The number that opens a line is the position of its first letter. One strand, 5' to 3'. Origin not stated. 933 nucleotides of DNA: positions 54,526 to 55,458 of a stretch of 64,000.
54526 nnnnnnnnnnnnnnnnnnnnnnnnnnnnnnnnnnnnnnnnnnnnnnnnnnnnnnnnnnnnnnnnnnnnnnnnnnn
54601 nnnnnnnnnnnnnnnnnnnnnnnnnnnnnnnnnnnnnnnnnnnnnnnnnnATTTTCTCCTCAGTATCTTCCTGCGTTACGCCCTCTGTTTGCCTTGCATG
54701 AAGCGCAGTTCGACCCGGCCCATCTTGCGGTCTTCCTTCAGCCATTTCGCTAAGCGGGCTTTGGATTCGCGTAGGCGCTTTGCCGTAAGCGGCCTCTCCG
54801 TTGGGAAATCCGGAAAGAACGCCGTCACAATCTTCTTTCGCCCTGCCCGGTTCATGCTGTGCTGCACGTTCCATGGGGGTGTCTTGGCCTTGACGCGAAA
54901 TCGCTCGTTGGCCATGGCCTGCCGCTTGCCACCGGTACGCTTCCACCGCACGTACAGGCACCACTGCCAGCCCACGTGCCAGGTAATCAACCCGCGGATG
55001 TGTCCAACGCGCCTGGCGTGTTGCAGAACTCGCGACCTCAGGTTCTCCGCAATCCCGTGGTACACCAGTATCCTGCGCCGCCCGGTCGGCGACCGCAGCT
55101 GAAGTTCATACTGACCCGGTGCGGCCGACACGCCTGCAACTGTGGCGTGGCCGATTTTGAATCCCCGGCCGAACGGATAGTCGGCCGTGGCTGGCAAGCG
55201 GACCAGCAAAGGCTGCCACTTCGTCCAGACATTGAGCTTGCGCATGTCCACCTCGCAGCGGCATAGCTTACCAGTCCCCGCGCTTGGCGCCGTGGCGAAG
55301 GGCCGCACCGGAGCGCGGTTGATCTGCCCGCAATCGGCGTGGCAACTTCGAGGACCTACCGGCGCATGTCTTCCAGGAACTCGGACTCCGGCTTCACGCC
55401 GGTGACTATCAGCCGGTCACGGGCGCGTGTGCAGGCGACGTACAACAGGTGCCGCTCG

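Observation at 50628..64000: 13-gene co-directional cluster: methyltransferase, two UvrD helicases, GIY-YIG nuclease, DUF932, zinc ribbon, GHKL ATPase plus coupled small protein. Candidate undescribed multi-gene defence system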

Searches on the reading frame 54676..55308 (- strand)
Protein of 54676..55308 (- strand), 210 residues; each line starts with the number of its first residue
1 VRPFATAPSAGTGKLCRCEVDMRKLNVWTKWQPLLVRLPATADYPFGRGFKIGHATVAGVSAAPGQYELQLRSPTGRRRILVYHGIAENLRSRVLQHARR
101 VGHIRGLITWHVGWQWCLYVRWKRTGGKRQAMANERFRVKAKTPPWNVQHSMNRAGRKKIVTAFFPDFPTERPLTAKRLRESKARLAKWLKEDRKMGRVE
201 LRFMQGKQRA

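Call 5: search_protein_families(library=pfam, proteins=[window:54676-55308:-], max_evalue=0.01)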
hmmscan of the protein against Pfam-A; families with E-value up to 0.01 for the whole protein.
window:54676-55308:- (210 aa): 1 family
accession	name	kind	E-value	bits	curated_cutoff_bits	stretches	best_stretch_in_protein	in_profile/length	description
PF20815.3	GIY_YIG_2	-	0.0075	16.7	22.4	0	70-100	21-54/153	GIY-YIG catalytic domain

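Call 7: search_protein_families(library=padloc, proteins=[window:54676-55308:-], max_evalue=0.01)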
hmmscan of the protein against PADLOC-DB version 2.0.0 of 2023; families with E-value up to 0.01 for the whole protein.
window:54676-55308:- (210 aa): 0 families

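Call 9: search_protein_families(library=ncbifam, proteins=[window:54676-55308:-], max_evalue=0.01)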
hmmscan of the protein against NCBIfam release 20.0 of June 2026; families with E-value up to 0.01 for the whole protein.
window:54676-55308:- (210 aa): 0 families

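Call 52: search_protein_families(library=phrogs, proteins=[window:54676-55308:-], max_evalue=0.001)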
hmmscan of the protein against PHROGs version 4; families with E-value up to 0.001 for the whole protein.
window:54676-55308:- (210 aa): 0 families

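Call 78: search_dna_similar(query=window:54676-55245:-, collection=plasmids, mode=protein, max_rows=10, max_evalue=0.01)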
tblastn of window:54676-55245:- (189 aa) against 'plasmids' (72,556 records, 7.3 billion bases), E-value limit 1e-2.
No match.

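Call 81: search_solved_structures(query=window:54676-55245:-, max_evalue=10, show_alignments=2)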
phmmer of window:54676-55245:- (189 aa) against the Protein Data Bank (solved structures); distinct sequences matched with E-value up to 10: 0.
